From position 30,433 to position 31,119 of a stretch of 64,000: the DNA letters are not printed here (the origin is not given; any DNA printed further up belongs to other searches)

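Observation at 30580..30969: Small tetraheme cytochrome built from an internal tandem duplication of a diheme unit (visible at protein and DNA level)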

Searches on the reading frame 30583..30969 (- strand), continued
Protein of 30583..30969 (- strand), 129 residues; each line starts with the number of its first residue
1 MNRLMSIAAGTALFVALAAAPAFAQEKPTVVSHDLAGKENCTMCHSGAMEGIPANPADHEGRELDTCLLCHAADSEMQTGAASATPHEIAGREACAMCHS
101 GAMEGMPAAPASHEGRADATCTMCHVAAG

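Call 73: find_encoding_contigs(protein=P0112, flank=7000, max_places=1)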
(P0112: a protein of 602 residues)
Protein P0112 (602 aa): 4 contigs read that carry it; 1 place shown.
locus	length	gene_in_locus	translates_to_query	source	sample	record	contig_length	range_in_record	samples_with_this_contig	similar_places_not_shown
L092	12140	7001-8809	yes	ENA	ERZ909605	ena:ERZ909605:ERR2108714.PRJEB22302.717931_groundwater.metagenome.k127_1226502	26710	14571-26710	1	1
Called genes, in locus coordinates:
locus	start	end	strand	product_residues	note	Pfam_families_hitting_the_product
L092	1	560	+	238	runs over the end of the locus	PF02683:DsbD_TM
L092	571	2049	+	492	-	PF05140:ResB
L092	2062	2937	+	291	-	PF01578:Cytochrom_C_asm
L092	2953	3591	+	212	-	PF00578:AhpC-TSA, PF08534:Redoxin, PF00085:Thioredoxin (weak), PF13098:Thioredoxin_2 (weak), PF13905:Thioredoxin_8 (weak)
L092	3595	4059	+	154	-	PF07610:DUF1573, PF22544:HYDIN_VesB_CFA65-like_Ig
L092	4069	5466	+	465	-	PF12801:Fer4_5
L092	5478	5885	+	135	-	PF13798:PCYCGC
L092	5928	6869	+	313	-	PF14522:Cytochrome_C7 (faint), PF14537:Cytochrom_c3_2 (faint)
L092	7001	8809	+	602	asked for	PF22678:Cytochrom_c_NrfB-like (faint), PF19077:Big_13 (weak), PF14522:Cytochrome_C7 (faint), PF09699:Paired_CXXCH_1 (faint), PF22113:Mtrc-MtrF_II-IV_dom (faint)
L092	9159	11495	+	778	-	PF01391:Collagen, PF14522:Cytochrome_C7 (faint), PF22113:Mtrc-MtrF_II-IV_dom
